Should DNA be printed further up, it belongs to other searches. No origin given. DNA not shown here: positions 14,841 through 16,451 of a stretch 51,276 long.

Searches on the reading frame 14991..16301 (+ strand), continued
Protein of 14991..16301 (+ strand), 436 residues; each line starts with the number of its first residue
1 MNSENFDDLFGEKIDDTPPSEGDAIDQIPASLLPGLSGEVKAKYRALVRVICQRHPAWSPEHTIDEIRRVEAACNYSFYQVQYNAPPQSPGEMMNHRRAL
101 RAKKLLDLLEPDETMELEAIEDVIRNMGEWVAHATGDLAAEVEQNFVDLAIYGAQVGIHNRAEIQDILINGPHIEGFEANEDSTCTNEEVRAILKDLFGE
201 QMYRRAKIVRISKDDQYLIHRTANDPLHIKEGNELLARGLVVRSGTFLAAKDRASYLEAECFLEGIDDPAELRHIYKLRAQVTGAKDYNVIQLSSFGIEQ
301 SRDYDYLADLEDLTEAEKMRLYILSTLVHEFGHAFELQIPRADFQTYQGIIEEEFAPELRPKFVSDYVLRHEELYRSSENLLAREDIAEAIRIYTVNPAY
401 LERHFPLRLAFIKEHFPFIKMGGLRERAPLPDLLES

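Call 69: search_protein_families(library=pfam, proteins=[L024:6438-7343:+, L024:8827-9129:+, L024:9146-9853:+, L025:7090-7500:-, L025:8881-9495:+, L025:9575-10921:+, L026:6820-7602:+, L026:8904-9914:+, L021:1275-3599:+, L023:13-414:+], max_evalue=0.001)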
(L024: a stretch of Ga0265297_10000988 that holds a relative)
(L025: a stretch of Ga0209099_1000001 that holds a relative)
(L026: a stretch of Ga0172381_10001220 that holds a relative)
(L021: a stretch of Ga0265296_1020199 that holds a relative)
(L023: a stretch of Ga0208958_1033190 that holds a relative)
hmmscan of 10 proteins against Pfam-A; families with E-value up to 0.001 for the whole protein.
L024:6438-7343:+ (301 aa): 0 families

L024:8827-9129:+ (100 aa): 2 families
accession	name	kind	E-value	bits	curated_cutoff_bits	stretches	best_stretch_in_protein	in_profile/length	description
PF12643.12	MazG-like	-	2.6e-06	28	27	1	40-87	23-71/85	MazG-like family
PF03819.22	MazG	-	5.8e-05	23.7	22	1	33-86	11-69/74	MazG nucleotide pyrophosphohydrolase domain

L024:9146-9853:+ (235 aa): 3 families
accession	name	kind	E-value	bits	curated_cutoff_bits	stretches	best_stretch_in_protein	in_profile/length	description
PF13419.12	HAD_2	-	6.7e-18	65.9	23.8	1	101-196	81-177/178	Haloacid dehalogenase-like hydrolase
PF00702.32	Hydrolase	-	3.4e-14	54.1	26.4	1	104-191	104-191/191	haloacid dehalogenase-like hydrolase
PF13242.12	Hydrolase_like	-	5.6e-11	42.6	22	1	151-227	2-74/75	HAD-hyrolase-like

L025:7090-7500:- (136 aa): 0 families

L025:8881-9495:+ (204 aa): 1 family
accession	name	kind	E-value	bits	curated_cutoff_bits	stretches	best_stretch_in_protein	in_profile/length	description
PF01810.24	LysE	-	3.7e-12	46.6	25.6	1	20-199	6-193/193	LysE type translocator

L025:9575-10921:+ (448 aa): 6 families
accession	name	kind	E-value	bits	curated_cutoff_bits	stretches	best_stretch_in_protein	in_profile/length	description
PF13419.12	HAD_2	-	6.3e-25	88.8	23.8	1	25-199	1-176/178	Haloacid dehalogenase-like hydrolase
PF00702.32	Hydrolase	-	2.5e-16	61.1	26.4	1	23-193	2-189/191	haloacid dehalogenase-like hydrolase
PF00485.24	PRK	-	3.6e-06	27.4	22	1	252-435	1-190/196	Phosphoribulokinase / Uridine kinase family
PF12710.13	HAD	-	1e-05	26.5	27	1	26-192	2-189/189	haloacid dehalogenase-like hydrolase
PF13344.12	Hydrolase_6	-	6.4e-05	23.4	27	0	101-143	9-51/101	Haloacid dehalogenase-like hydrolase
PF03031.24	NIF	-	0.00039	20.6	21.8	0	111-197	43-129/160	NLI interacting factor-like phosphatase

L026:6820-7602:+ (260 aa): 1 family
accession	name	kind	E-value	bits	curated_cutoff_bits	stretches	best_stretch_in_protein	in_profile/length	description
PF07719.23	TPR_2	-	0.00042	20.7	27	0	104-134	4-34/34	Tetratricopeptide repeat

L026:8904-9914:+ (336 aa): 0 families

L021:1275-3599:+ (774 aa): 0 families

L023:13-414:+ (133 aa): 3 families
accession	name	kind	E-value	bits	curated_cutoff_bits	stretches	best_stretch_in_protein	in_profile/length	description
PF00534.26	Glycos_transf_1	-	6e-15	55.6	26.4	1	2-114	79-169/172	Glycosyl transferases group 1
PF13692.12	Glyco_trans_1_4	-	6.7e-10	39.8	27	1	1-62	64-119/142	Glycosyl transferases group 1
PF20706.3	GT4-conflict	-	2.6e-06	27.1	26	1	7-57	273-323/385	Family 4 Glycosyltransferase in conflict systems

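Call 80: find_encoding_contigs(protein=P0037, flank=4000, max_places=2)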
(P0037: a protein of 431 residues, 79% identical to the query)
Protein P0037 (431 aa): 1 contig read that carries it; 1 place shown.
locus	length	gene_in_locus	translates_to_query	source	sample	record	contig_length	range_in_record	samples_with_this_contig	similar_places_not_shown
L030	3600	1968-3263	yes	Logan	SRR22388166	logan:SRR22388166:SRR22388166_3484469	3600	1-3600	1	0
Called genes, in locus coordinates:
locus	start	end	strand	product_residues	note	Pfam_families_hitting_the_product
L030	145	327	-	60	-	-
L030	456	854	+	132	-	-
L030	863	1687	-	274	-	-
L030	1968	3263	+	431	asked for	-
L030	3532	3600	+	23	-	?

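Call 81: search_protein_families(library=phrogs, proteins=[window:14991-16301:+], max_evalue=0.001)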
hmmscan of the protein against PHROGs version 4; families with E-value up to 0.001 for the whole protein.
window:14991-16301:+ (436 aa): 0 families

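Call 90: find_related_loci(query=A4, collection=viral_contigs, flank=8000)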
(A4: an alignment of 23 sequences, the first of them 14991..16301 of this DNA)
Query A4 (436 aa) in viral_contigs; peptide patterns used: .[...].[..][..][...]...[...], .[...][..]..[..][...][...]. (x = any residue, [..] = any of these).
56 stretches matched a pattern, but none encodes a relative of the query by tblastn (E <= 1e-3).

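Call 93: search_protein_families(library=ncbifam, proteins=[L005:6435-7817:+, P0039, P0046], max_evalue=0.01)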
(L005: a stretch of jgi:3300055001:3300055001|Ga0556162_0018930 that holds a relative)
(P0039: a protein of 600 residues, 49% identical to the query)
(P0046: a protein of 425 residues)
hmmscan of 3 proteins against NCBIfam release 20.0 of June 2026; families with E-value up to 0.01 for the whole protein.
L005:6435-7817:+ (460 aa): 3 families
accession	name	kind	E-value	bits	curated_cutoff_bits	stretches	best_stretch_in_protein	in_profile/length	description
TIGR04013.1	B12_SAM_MJ_1487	hypoth_equivalog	0.00011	21.1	251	0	172-218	156-200/382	TIGR04013 family B12-binding domain/radical SAM domain-containing protein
TIGR04479.1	bcpD_PhpK_rSAM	subfamily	0.00058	18.4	600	1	173-333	247-392/504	PhpK family radical SAM P-methyltransferase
TIGR04072.2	rSAM_ladder_B12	equivalog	0.0098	14.6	360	0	174-330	187-329/443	lipid biosynthesis B12-binding/radical SAM protein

P0039 (600 aa): 0 families

P0046 (425 aa): 1 family
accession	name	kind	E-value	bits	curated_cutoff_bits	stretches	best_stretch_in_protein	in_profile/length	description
NF002871.0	PRK03195.1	equivalog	0.0051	16.8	246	0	313-362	73-125/187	DUF721 family protein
